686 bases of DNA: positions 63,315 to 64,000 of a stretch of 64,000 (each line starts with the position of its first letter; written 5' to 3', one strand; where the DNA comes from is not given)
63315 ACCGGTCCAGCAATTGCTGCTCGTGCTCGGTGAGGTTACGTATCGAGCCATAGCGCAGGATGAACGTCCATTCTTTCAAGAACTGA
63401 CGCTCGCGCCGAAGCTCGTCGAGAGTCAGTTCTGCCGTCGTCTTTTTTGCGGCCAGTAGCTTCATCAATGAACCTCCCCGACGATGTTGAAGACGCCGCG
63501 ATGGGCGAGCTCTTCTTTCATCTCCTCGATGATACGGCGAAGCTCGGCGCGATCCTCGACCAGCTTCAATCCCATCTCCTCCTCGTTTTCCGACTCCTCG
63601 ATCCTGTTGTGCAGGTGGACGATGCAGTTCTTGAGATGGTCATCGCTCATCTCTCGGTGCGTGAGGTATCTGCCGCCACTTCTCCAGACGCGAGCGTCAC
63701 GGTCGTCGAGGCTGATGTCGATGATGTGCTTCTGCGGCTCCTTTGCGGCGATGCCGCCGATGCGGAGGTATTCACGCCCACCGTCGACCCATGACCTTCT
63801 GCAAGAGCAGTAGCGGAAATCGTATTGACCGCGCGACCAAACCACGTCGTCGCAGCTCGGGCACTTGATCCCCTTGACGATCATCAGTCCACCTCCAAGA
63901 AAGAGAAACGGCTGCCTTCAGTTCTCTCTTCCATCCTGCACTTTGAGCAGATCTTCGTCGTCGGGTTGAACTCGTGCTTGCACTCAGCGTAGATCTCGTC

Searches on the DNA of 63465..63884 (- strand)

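Call 84: search_rna_families(sources=[L140, L003], threshold=gathering)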
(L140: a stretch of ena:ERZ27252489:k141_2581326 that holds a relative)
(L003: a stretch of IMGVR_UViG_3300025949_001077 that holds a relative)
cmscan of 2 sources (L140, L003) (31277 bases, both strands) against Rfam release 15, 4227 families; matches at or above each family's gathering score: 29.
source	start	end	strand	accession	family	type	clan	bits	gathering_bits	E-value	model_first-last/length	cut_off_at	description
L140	6665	6736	-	RF00005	tRNA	Gene; tRNA;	CL00001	70.1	29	1.4e-13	1-71/71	no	tRNA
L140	5260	5331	-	RF00005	tRNA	Gene; tRNA;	CL00001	69.3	29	2.4e-13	1-71/71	no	tRNA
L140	3106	3178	-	RF00005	tRNA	Gene; tRNA;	CL00001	66.8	29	1.1e-12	1-71/71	no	tRNA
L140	5176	5247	-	RF00005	tRNA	Gene; tRNA;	CL00001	66.2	29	1.7e-12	1-71/71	no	tRNA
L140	4972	5043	-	RF00005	tRNA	Gene; tRNA;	CL00001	64.9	29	3.9e-12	1-71/71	no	tRNA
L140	5707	5778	-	RF00005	tRNA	Gene; tRNA;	CL00001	64.9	29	4e-12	1-71/71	no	tRNA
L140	4434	4506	-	RF00005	tRNA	Gene; tRNA;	CL00001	63.9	29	7.2e-12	1-71/71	no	tRNA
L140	1479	1552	-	RF00005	tRNA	Gene; tRNA;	CL00001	63.4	29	9.9e-12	1-71/71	no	tRNA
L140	6465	6535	-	RF00005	tRNA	Gene; tRNA;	CL00001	63.2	29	1.1e-11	1-71/71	no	tRNA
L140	2035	2106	-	RF00005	tRNA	Gene; tRNA;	CL00001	63.2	29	1.2e-11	1-71/71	no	tRNA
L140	6154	6224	-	RF00005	tRNA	Gene; tRNA;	CL00001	62.1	29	2.3e-11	1-71/71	no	tRNA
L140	5995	6066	-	RF00005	tRNA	Gene; tRNA;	CL00001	61.4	29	3.6e-11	1-71/71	no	tRNA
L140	4887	4958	-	RF00005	tRNA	Gene; tRNA;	CL00001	60.7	29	5.6e-11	1-71/71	no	tRNA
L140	3183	3254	-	RF00005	tRNA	Gene; tRNA;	CL00001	60.3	29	7.3e-11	1-71/71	no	tRNA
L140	1557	1640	-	RF00005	tRNA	Gene; tRNA;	CL00001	59.5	29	1.2e-10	1-71/71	no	tRNA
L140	7081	7151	-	RF00005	tRNA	Gene; tRNA;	CL00001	58.8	29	1.9e-10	1-71/71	no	tRNA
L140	2234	2305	-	RF00005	tRNA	Gene; tRNA;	CL00001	58.5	29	2.2e-10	1-71/71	no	tRNA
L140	3267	3339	-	RF00005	tRNA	Gene; tRNA;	CL00001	58.5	29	2.3e-10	1-71/71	no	tRNA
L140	7002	7074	-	RF00005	tRNA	Gene; tRNA;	CL00001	57.3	29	4.7e-10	1-71/71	no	tRNA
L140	5555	5626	-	RF00005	tRNA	Gene; tRNA;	CL00001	56.6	29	7.3e-10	1-71/71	no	tRNA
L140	427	515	-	RF00005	tRNA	Gene; tRNA;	CL00001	56.6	29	7.4e-10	1-71/71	no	tRNA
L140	2541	2611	-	RF00005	tRNA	Gene; tRNA;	CL00001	55.1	29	2e-09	1-71/71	no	tRNA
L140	6540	6611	-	RF00005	tRNA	Gene; tRNA;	CL00001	53.2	29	6.5e-09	1-71/71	no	tRNA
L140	1400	1473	-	RF00005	tRNA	Gene; tRNA;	CL00001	52.7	29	8.7e-09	1-71/71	no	tRNA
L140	1955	2028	-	RF00005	tRNA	Gene; tRNA;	CL00001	52.2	29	1.2e-08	1-71/71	no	tRNA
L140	1648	1731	-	RF00005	tRNA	Gene; tRNA;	CL00001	52.1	29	1.3e-08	1-71/71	no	tRNA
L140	1882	1953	-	RF00005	tRNA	Gene; tRNA;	CL00001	51.3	29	2.1e-08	1-71/71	no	tRNA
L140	4729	4802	-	RF00005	tRNA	Gene; tRNA;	CL00001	45.8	29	6.9e-07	1-71/71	no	tRNA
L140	4816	4881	-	RF00005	tRNA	Gene; tRNA;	CL00001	37.9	29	0.00011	4-67/71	no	tRNA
